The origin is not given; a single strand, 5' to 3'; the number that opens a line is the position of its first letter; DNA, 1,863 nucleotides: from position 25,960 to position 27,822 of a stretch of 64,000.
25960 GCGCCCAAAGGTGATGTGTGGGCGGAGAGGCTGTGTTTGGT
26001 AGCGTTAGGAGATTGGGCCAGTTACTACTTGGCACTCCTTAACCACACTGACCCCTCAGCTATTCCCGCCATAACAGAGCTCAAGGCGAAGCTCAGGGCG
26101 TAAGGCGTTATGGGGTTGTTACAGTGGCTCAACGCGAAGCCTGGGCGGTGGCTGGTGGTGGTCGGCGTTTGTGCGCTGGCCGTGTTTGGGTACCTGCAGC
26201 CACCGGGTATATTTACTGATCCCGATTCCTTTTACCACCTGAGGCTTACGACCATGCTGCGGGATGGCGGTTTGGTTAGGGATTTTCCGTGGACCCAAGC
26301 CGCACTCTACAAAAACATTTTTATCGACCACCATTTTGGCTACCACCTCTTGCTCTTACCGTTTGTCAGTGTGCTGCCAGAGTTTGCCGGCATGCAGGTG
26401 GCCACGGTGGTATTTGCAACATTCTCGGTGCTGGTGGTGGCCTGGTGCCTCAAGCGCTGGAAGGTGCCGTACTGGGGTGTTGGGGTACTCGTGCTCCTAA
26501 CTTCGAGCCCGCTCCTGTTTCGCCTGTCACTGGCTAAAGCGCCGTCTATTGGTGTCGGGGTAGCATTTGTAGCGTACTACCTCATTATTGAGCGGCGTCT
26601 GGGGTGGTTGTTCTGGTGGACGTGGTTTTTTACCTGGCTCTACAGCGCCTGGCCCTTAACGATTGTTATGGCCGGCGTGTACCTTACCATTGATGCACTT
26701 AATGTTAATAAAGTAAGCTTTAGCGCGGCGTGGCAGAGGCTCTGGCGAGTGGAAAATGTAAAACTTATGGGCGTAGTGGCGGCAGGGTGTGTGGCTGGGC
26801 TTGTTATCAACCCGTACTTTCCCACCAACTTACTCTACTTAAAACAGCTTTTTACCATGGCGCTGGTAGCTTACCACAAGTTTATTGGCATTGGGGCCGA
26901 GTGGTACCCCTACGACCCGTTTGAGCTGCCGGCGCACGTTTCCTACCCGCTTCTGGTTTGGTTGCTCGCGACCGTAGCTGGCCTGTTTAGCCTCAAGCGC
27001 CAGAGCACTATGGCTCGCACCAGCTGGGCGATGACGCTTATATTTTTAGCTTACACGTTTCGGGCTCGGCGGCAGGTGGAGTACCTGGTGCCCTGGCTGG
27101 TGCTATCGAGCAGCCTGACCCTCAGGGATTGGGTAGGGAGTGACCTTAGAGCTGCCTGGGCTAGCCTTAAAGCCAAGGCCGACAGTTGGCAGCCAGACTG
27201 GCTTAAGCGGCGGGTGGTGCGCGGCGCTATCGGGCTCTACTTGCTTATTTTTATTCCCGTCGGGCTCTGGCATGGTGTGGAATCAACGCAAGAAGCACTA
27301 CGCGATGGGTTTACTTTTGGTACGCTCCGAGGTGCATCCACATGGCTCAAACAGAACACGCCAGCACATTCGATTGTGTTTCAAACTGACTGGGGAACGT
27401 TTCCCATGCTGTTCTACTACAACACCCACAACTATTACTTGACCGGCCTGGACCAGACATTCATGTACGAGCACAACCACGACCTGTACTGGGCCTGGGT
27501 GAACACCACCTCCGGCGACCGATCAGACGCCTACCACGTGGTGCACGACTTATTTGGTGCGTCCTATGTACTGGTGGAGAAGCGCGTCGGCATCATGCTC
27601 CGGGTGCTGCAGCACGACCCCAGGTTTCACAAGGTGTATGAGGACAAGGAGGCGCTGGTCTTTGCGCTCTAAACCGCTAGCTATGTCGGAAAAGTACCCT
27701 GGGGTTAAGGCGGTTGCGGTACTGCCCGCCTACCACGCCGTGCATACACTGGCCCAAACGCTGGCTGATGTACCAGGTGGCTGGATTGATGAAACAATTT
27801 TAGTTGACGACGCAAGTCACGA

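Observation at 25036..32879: Eight-gene plus-strand cluster predicted to make polyprenol-phosphate-hexose and transfer it outside the membrane (PGI/PMI, two GT2 Ppm1-like synthases, four or five GT-C-like membrane proteins)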

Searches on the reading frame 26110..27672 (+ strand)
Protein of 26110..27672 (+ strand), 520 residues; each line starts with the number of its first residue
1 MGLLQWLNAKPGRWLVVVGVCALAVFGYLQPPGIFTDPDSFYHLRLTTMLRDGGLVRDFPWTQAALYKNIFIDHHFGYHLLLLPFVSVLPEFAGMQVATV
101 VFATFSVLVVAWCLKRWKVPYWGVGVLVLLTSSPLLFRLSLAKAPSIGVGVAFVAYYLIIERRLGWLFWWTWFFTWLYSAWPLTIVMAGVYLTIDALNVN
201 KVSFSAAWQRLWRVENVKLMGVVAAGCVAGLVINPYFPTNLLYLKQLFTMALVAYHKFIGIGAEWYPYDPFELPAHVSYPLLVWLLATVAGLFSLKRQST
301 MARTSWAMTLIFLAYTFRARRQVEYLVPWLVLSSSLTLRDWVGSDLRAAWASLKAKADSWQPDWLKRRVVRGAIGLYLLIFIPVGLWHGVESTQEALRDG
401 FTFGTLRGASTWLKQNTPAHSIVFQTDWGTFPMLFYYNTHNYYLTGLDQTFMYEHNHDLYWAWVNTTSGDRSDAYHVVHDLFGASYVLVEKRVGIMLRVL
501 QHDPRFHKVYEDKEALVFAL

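Call 3: search_protein_families(library=pfam, proteins=[window:26110-27672:+], max_evalue=0.01)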
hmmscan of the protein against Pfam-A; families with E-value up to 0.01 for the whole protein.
window:26110-27672:+ (520 aa): 0 families

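Call 4: search_protein_families(library=ncbifam, proteins=[window:26110-27672:+], max_evalue=0.01)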
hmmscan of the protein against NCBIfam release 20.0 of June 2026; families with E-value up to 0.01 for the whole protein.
window:26110-27672:+ (520 aa): 0 families

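Call 10: search_solved_structures(query=window:26110-27672:+, max_evalue=10)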
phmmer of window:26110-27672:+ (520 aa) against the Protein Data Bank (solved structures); distinct sequences matched with E-value up to 10: 1.
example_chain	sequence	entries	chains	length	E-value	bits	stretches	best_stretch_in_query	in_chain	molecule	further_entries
3d85_B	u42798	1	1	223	0.15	14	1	108-144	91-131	FAB of antibody 7G10, heavy chain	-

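Call 13: find_homologous_proteins(query=window:26110-27672:+)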
Query window:26110-27672:+ (520 aa): 77 proteins with E <= 0.001 among 8000 candidates.
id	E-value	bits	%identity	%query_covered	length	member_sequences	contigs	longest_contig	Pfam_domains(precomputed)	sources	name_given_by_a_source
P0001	0.0e+0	1202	100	100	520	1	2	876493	-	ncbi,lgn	-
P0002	1.9e-238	811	68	97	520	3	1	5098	-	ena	-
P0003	4.2e-205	701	75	76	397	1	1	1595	-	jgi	jgi:hypothetical protein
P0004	4.6e-205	701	61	97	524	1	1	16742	-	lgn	-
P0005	7.9e-202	690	60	95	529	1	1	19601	-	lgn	-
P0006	7.6e-200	683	60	98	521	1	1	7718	-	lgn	-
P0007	7.3e-198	677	57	99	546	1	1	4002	-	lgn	-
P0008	9.9e-198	677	60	97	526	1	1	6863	-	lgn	-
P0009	2.3e-196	672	56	99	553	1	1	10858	-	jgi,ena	-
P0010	2.8e-194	665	57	98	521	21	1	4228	-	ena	-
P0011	5.1e-194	664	55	98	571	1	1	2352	-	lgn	-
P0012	1.2e-193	663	58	98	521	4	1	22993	-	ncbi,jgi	jgi:hypothetical protein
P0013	2.4e-193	662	56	98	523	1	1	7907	-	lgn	-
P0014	8.2e-191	654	56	99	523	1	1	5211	-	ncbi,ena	-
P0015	5.4e-190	651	57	97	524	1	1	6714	-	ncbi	-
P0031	3.8e-172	592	51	96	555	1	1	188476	-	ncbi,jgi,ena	ncbi:MAG: hypothetical protein WC621_00305 [Patescibacteria group bacterium]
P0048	8.2e-140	485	47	100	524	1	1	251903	-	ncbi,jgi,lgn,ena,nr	ncbi:hypothetical protein KKC17_02555 [Patescibacteria group bacterium]|nr:hypothetical protein [Pat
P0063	4.3e-72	262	28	98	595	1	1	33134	-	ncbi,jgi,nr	ncbi:hypothetical protein B6D52_00710 [Candidatus Parcubacteria bacterium 4484_255]|nr:MAG: hypothet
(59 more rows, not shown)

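Call 19: search_solved_structures(query=A1, max_evalue=10)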
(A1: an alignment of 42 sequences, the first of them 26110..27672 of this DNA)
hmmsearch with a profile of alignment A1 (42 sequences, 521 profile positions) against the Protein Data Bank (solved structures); distinct sequences matched with E-value up to 10: 1.
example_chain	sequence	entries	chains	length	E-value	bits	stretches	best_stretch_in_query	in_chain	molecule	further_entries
2cod_A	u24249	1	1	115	0.047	15.5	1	408-446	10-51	Centaurin-delta 1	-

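Call 25: find_encoding_contigs(protein=P0001, flank=10000, max_places=3)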
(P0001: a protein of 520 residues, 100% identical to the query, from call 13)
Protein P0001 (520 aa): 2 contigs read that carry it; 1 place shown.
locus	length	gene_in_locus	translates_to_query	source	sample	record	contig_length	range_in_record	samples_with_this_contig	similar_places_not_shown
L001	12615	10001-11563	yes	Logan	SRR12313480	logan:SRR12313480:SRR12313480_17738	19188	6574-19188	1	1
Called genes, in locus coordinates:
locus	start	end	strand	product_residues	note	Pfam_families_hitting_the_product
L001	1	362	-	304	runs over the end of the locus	PF05050:Methyltransf_21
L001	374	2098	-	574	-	-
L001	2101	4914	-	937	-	PF00912:Transgly, PF00905:Transpeptidase, PF17957:Big_7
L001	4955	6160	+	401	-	PF00579:tRNA-synt_1b, PF22421:SYY_C-terminal (weak), PF01479:S4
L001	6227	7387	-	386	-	-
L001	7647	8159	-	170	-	PF02075:RuvC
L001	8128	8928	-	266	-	PF20772:TACO1_YebC_N, PF01709:Transcrip_reg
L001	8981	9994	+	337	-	PF01380:SIS (weak), PF10432:bact-PGI_C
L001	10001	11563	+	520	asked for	-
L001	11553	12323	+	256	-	PF00535:Glycos_transf_2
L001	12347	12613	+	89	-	?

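Call 26: find_encoding_contigs(protein=P0031, flank=10000, max_places=2)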
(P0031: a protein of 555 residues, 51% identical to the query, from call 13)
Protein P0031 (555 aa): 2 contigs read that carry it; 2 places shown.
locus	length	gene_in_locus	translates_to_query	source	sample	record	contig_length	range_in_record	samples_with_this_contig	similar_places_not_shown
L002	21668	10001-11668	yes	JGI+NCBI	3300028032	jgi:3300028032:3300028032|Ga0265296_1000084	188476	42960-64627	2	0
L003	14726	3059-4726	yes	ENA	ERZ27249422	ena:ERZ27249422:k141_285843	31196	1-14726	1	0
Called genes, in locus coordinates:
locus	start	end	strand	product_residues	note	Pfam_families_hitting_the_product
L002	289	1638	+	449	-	PF11638:DnaA_N, PF00308:Bac_DnaA, PF01695:IstB_IS21, PF00004:AAA (weak), PF08299:Bac_DnaA_C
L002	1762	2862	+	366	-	PF00712:DNA_pol3_beta, PF02767:DNA_pol3_beta_2, PF02768:DNA_pol3_beta_3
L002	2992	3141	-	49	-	-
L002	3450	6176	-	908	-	PF00912:Transgly, PF00905:Transpeptidase, PF17957:Big_7 (weak)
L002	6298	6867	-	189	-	-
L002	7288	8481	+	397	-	PF00579:tRNA-synt_1b, PF22421:SYY_C-terminal (weak), PF01479:S4 (faint)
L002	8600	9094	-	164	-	PF02075:RuvC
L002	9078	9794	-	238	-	PF20772:TACO1_YebC_N, PF01709:Transcrip_reg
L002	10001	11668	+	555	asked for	-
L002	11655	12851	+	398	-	-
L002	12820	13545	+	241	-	PF00535:Glycos_transf_2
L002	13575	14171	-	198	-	PF18895:T4SS_pilin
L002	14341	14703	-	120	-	PF18895:T4SS_pilin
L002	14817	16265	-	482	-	PF18895:T4SS_pilin (weak)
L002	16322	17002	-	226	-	-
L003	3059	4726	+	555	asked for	-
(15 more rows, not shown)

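Call 27: find_encoding_contigs(protein=P0048, flank=10000, max_places=2)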
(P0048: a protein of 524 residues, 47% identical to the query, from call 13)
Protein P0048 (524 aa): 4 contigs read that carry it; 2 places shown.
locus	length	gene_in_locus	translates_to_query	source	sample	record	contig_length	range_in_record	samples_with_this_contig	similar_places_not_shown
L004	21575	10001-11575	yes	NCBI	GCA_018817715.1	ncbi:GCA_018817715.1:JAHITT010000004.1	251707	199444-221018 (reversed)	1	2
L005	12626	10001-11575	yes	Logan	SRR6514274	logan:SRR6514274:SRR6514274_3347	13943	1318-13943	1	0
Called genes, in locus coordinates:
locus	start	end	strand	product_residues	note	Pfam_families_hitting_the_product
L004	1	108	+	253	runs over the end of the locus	PF00781:DAGK_cat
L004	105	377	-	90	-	PF05239:PRC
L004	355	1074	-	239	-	PF02096:60KD_IMP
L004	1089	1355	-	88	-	PF01809:YidD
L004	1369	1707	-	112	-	PF00825:Ribonuclease_P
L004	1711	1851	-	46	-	PF00468:Ribosomal_L34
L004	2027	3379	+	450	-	PF11638:DnaA_N, PF00308:Bac_DnaA, PF01695:IstB_IS21, PF00004:AAA (weak), PF08299:Bac_DnaA_C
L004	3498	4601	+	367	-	PF00712:DNA_pol3_beta, PF02767:DNA_pol3_beta_2, PF02768:DNA_pol3_beta_3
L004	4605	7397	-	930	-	PF00912:Transgly, PF00905:Transpeptidase, PF17957:Big_7 (faint)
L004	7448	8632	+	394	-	PF00579:tRNA-synt_1b, PF22421:SYY_C-terminal (weak), PF01479:S4 (weak)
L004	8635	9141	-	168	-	PF02075:RuvC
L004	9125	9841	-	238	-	PF20772:TACO1_YebC_N, PF01709:Transcrip_reg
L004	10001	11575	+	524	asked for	-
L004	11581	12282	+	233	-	PF00535:Glycos_transf_2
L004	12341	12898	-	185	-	PF18895:T4SS_pilin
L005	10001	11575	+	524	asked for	-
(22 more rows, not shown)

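Call 28: find_encoding_contigs(protein=P0063, flank=10000, max_places=2)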
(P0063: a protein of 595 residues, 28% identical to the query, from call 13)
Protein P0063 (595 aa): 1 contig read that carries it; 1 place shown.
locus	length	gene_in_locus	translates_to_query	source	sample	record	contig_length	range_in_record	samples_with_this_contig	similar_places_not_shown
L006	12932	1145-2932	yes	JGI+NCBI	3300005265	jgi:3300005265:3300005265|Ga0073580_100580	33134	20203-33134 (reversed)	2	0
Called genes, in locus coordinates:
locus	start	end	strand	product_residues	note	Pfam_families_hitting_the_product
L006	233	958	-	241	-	PF20772:TACO1_YebC_N, PF01709:Transcrip_reg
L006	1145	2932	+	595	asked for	-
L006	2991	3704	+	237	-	PF13489:Methyltransf_23, PF07021:MetW (weak), PF13847:Methyltransf_31, PF08241:Methyltransf_11, PF08242:Methyltransf_12, PF13649:Methyltransf_25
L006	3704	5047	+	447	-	PF26314:MptA_B_family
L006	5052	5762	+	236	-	PF00535:Glycos_transf_2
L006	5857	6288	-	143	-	PF18895:T4SS_pilin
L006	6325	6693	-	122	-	PF04956:TrbC (weak), PF18895:T4SS_pilin (weak)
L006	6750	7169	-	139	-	PF18895:T4SS_pilin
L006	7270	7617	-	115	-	PF04956:TrbC (weak), PF18895:T4SS_pilin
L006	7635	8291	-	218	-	-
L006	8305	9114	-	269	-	PF01547:SBP_bac_1, PF13416:SBP_bac_8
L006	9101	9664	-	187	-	PF01547:SBP_bac_1 (weak)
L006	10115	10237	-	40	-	-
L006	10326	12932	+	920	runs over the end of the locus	PF00912:Transgly, PF00905:Transpeptidase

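Call 29: predict_structure(alignment_id=A1)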
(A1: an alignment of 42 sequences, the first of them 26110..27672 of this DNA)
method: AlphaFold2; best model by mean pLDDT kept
length: 520 residues; sequences in the alignment: 42
mean_pLDDT: 93.8   pTM: 0.92
mean pLDDT of the five models: 93.8, 93.7, 93.5, 93.3, 92.4
residues with pLDDT >= 90: 432; 70-90: 84; 50-70: 4; < 50: 0
segments of 3 or more residues with pLDDT < 50: none
pLDDT, mean of each block of 10 residues (from residue 1): 79 93 98 95 98 95 91 96 98 98 98 96 95 96 95 98 98 94 97 90 86 97 98 95 88 90 90 91 94 90 98 94 96 96 82 82 91 93 93 96 97 98 94 97 89 94 94 96 97 90 96 97
secondary structure, 60 per line:
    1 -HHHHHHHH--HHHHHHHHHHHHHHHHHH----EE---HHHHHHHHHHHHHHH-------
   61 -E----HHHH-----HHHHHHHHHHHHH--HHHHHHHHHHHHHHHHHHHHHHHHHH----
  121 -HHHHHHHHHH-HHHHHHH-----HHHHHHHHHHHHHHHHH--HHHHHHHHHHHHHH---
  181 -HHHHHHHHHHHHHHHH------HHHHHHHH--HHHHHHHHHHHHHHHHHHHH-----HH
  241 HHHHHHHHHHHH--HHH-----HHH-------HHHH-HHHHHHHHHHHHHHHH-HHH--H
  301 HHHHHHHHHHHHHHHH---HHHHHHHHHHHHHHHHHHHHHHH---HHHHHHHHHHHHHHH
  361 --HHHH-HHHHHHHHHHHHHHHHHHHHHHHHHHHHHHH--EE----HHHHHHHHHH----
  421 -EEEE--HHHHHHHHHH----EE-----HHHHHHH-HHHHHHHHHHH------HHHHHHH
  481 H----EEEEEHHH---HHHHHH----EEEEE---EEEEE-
elements in order: H2-9 H12-29 H39-53 H67-70 H76-88 H91-116 H122-131 H133-139 H145-161 H164-177 H182-197 H204-211 H214-233 H239-252 H273-276 H278-293 H300-316 H320-342 H346-360 H363-366 H368-398 H407-416 E422-425 H428-437 H449-455 H457-467 H474-481 E486-490 H497-502 E507-511 E515-519

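Call 54: find_related_loci(query=A1, collection=genome_contigs, flank=10000)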
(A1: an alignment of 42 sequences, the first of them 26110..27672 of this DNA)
Query A1 (520 aa) in genome_contigs; peptide patterns used: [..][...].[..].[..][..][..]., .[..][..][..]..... (x = any residue, [..] = any of these).
600 stretches matched a pattern (row limit reached: there are more); 548 encode a relative of the query (tblastn E <= 1e-3); the best 80 are kept; 80 distinct loci.
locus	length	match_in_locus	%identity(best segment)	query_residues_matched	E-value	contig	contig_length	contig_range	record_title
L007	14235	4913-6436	55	12-520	0e+0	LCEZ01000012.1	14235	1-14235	MAG: Parcubacteria group bacterium GW2011_GWD2_43_10 UV57_C0012, whole genome shotgun sequence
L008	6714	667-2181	57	15-520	0e+0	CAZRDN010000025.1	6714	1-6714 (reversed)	MAG TPA_asm: uncultured Gammaproteobacteria bacterium isolate SRP329715_co1_108 genome assembly, contig: NODE_17591_leng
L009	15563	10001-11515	56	15-520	0e+0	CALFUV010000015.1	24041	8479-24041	MAG: uncultured Patescibacteria group bacterium isolate N1_Bin_MAXBIN__110_sub_1 genome assembly, contig: c_000002392852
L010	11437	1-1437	56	39-520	6e-178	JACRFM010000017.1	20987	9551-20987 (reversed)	MAG: Candidatus Kerfeldbacteria bacterium isolate NC_groundwater_1725_Pr3_B-0.1um_43_11 SR-2_scaffold_141_563450, whole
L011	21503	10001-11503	48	17-520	5e-151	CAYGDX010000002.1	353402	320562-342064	MAG TPA_asm: uncultured Gammaproteobacteria bacterium isolate ERP113451_co1_232 genome assembly, contig: NODE_4_length_3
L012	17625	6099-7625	47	20-520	4e-148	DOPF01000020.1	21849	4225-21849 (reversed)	MAG TPA_asm: Patescibacteria group bacterium isolate UBA10001 contig_51663, whole genome shotgun sequence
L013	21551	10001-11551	46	13-520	6e-144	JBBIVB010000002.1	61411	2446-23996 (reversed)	MAG: Candidatus Veblenbacteria bacterium isolate PBS170224_bin_67 NODE_39_length_61411_cov_5.346013, whole genome shotgu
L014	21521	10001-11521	47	22-520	6e-143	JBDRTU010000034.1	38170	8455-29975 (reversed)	MAG: Patescibacteria group bacterium isolate MEGAHIT-group-3.98 k141_599716, whole genome shotgun sequence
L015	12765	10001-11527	45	20-520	8e-143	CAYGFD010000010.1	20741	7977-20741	MAG TPA_asm: uncultured Gammaproteobacteria bacterium isolate ERP113451_co1_458 genome assembly, contig: NODE_2962_lengt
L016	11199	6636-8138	49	17-520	6e-155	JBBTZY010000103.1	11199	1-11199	MAG: Patescibacteria group bacterium isolate H52-bin160_1 H52_bin160_1_000000000103, whole genome shotgun sequence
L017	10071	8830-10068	56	15-401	6e-139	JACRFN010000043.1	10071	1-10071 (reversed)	MAG: Candidatus Kerfeldbacteria bacterium isolate NC_groundwater_1726_Pr3_B-0.1um_50_13 SR-2_scaffold_141_1248071, whole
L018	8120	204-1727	45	8-520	2e-130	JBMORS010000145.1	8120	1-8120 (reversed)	MAG: Patescibacteria group bacterium isolate Betzabe_MAG186 MAG186_145, whole genome shotgun sequence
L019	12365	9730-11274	35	15-520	1e-98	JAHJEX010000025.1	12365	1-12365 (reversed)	MAG: Patescibacteria group bacterium isolate Modern_marine_glass_biofilm.mb.144 Modern_marine_gla.mb.144_k141_241285, wh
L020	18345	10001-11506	34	13-520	2e-98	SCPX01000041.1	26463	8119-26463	MAG: Patescibacteria group bacterium isolate DP16D_bin.14 DP16D_bin.14-61822, whole genome shotgun sequence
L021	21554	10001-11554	35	11-520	3e-98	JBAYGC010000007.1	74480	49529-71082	MAG: Patescibacteria group bacterium isolate SO_2016_GW1_116 scaffold00779_OW334_2016, whole genome shotgun sequence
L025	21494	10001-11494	35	21-518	4e-93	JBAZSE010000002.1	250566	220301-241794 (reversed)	MAG: Patescibacteria group bacterium isolate SO_2017_GW1_166 NODE_377_length_250566_cov_1.537492_OW334_2017, whole genom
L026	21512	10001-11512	35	17-520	1e-92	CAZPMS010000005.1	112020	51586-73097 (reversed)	MAG TPA_asm: uncultured Gammaproteobacteria bacterium isolate SRP200020_co3_238 genome assembly, contig: NODE_171_length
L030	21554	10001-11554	32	15-518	1e-90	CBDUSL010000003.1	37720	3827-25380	MAG TPA_asm: uncultured bacterium isolate SRR21487738_binner13_Refined_25 genome assembly, contig: ERZ25083882.123, whol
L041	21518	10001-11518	34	8-520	1e-84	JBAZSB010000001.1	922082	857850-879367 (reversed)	MAG: Patescibacteria group bacterium isolate SO_2017_GW1_162 NODE_23_length_922082_cov_1.706351_OW334_2017, whole genome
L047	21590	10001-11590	32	14-520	2e-83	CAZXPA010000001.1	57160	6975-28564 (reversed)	MAG TPA_asm: uncultured Gammaproteobacteria bacterium isolate SRP167671_co1_190 genome assembly, contig: NODE_575_length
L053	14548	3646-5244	33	22-520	2e-81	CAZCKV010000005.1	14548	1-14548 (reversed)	MAG TPA_asm: uncultured Gammaproteobacteria bacterium isolate SRP178699_co1_504 genome assembly, contig: NODE_5395_lengt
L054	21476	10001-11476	36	23-520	4e-81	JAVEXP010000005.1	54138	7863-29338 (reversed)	MAG: Patescibacteria group bacterium isolate BF4_175 NODE_1666_length_54138_cov_10.101165_Biofilm4, whole genome shotgun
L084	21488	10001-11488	32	10-518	2e-67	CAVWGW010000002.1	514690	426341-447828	MAG: uncultured Chloroflexia bacterium isolate MFD04716.bin.3.335 genome assembly, contig: contig_11407, whole genome sh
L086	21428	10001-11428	33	12-520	1e-66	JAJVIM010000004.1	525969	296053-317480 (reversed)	MAG: Anaerolineae bacterium isolate Bin_81R c_000000000041, whole genome shotgun sequence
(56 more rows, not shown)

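Call 63: fold_search(model_id=the predicted structure, library=pdb)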
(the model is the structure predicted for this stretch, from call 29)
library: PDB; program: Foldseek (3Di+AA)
matches with E <= 10: 407; with E <= 0.001: 28
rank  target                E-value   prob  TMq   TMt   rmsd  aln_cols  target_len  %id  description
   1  6s7o_A                4.9e-10  1.00  0.62  0.51   9.4       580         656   14  Cryo-EM structure of human oligosaccharyltransferase complex OST-A (released 2019-12-18)
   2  9n9j_I                1.2e-09  1.00  0.63  0.48  11.5       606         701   13  Structure of a GRP94 folding intermediate engaged with a CCDC134- and FKBP11-bound secretory translocon (released 2025-11-19)
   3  8age_A                1.3e-09  1.00  0.64  0.53  10.1       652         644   12  Structure of yeast oligosaccharylransferase complex with acceptor peptide bound (released 2022-12-07)
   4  8pn9_A                1.7e-09  1.00  0.62  0.51  10.8       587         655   14  Structure of human oligosaccharyltransferase OST-A complex bound to NGI-1 (released 2024-05-08)
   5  8b6l_I                2.2e-09  1.00  0.64  0.50  11.4       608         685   13  Subtomogram average of the human Sec61-TRAP-OSTA-translocon (released 2022-12-07)
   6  7oci_F                5.4e-09  1.00  0.56  0.47  11.6       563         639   13  Cryo-EM structure of yeast Ost6p containing oligosaccharyltransferase complex (released 2022-02-16)
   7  8agc_A                1.1e-08  1.00  0.65  0.50   8.8       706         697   11  Structure of yeast oligosaccharylransferase complex with lipid-linked oligosaccharide and non-acceptor peptide bound (released 2022-12-07)
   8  8agb_A                1.3e-08  1.00  0.62  0.52  11.1       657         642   12  Structure of yeast oligosaccharylransferase complex with lipid-linked oligosaccharide bound (released 2022-12-07)
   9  6ftg_5                1.7e-08  1.00  0.61  0.51  11.7       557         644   13  Subtomogram average of OST-containing ribosome-translocon complexes from canine rough microsomal membranes (released 2018-03-21)
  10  6ezn_F                2.3e-08  1.00  0.63  0.52  11.3       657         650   10  Cryo-EM structure of the yeast oligosaccharyltransferase (OST) complex (released 2018-01-17)
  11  6s7t_A                2.9e-08  1.00  0.61  0.47   9.9       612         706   12  Cryo-EM structure of human oligosaccharyltransferase complex OST-B (released 2019-12-18)
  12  7e9s_A                3.9e-08  1.00  0.62  0.40  12.2       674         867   11  Archaeal oligosaccharyltransferase AglB from Archaeoglobus fulgidus in complex with an inhibitory peptide and a dolich (released 2021-09-08)
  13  6c26_A                5.2e-08  1.00  0.58  0.48  12.1       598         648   12  The Cryo-EM structure of a eukaryotic oligosaccharyl transferase complex (released 2018-01-31)
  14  7zli_A                1.9e-07  1.00  0.61  0.49   9.2       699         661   10  Cryo-EM structure of C-mannosyltransferase CeDPY19, in complex with Dol25-P-Man and bound to CMT2-Fab and anti-Fab nan (released 2023-01-11)
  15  6gxc_A                2.7e-07  1.00  0.56  0.43   8.7       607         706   12  Bacterial oligosaccharyltransferase PglB in complex with an inhibitory peptide and a reactive lipid-linked oligosaccha (released 2018-11-14)
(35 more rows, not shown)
